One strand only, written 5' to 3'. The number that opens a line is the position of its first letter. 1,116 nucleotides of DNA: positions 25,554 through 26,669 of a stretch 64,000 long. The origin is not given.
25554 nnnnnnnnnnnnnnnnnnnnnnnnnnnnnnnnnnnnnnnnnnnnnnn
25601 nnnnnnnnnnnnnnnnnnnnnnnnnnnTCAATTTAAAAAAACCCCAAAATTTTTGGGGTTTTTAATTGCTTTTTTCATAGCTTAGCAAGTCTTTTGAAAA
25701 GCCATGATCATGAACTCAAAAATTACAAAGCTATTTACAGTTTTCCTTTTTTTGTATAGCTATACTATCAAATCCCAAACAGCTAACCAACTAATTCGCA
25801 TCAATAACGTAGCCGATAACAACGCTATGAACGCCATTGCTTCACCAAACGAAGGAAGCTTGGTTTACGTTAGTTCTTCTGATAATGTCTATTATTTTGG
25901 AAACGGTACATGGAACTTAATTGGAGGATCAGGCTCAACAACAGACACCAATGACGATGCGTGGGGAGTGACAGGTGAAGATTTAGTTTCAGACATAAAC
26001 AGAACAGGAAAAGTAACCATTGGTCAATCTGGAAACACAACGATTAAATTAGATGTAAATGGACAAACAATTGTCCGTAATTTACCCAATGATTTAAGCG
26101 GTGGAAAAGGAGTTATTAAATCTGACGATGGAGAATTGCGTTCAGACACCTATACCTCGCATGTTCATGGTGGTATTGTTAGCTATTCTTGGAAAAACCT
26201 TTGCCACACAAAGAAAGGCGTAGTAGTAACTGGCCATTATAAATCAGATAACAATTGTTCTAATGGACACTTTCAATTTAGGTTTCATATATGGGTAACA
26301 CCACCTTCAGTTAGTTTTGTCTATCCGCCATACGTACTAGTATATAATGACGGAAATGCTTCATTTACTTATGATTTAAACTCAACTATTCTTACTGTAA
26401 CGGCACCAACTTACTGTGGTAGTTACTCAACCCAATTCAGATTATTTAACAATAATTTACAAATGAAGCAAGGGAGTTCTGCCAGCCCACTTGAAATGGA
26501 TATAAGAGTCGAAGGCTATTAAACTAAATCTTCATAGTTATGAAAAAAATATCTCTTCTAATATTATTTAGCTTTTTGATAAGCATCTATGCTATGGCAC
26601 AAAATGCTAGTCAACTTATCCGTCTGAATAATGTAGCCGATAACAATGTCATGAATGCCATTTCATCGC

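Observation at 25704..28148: Tandem triplet of secreted proteins with a strongly conserved N-module and a rapidly diverged Cys-containing C-module (unassigned family)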

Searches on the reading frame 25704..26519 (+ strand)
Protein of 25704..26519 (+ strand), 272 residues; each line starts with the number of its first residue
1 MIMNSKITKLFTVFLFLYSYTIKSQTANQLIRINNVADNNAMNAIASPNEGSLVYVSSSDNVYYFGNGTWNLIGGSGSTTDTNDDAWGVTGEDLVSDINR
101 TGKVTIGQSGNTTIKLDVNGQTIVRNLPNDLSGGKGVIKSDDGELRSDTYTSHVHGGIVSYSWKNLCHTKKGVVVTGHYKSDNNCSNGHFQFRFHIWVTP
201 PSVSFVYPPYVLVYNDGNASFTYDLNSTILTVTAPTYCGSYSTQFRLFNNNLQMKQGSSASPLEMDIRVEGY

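Call 4: search_protein_families(library=pfam, proteins=[window:25704-26519:+], max_evalue=1)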
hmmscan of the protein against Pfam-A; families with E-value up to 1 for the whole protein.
window:25704-26519:+ (272 aa): 0 families

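Call 5: search_protein_families(library=ncbifam, proteins=[window:25704-26519:+], max_evalue=1)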
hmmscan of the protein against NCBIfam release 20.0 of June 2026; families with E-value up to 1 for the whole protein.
window:25704-26519:+ (272 aa): 0 families

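Call 6: search_protein_families(library=phrogs, proteins=[window:25704-26519:+], max_evalue=1)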
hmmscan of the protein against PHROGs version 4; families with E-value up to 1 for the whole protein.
window:25704-26519:+ (272 aa): 1 family
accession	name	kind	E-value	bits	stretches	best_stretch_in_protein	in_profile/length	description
phrog_11315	-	unknown function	0.26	11.2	1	28-144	192-300/384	-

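Call 7: search_solved_structures(query=A1, max_evalue=10, show_alignments=2)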
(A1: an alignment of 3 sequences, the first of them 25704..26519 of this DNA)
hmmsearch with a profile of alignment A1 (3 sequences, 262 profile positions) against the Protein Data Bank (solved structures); distinct sequences matched with E-value up to 10: 0.

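Call 43: search_protein_families(library=pfam, proteins=[window:25704-26519:+], max_evalue=10)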
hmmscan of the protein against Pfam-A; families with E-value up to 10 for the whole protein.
window:25704-26519:+ (272 aa): 0 families
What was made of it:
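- On Pfam PF26696 PTL_trimer: Not reproduced by the local Pfam-A copy (calls 4, 43), which may lack the model.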

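Call 93: search_protein_families(library=padloc, proteins=[window:25704-26519:+], max_evalue=0.1)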
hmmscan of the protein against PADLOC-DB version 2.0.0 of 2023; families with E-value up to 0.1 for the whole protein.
window:25704-26519:+ (272 aa): 0 families
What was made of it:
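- No toxin, defence or phage family matched (calls 4, 5, 6, 93).
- Tried and rejected: Pfam, NCBIfam, PHROGs and PADLOC scans of the three proteins gave nothing usable (calls 4, 5, 6, 43, 93).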
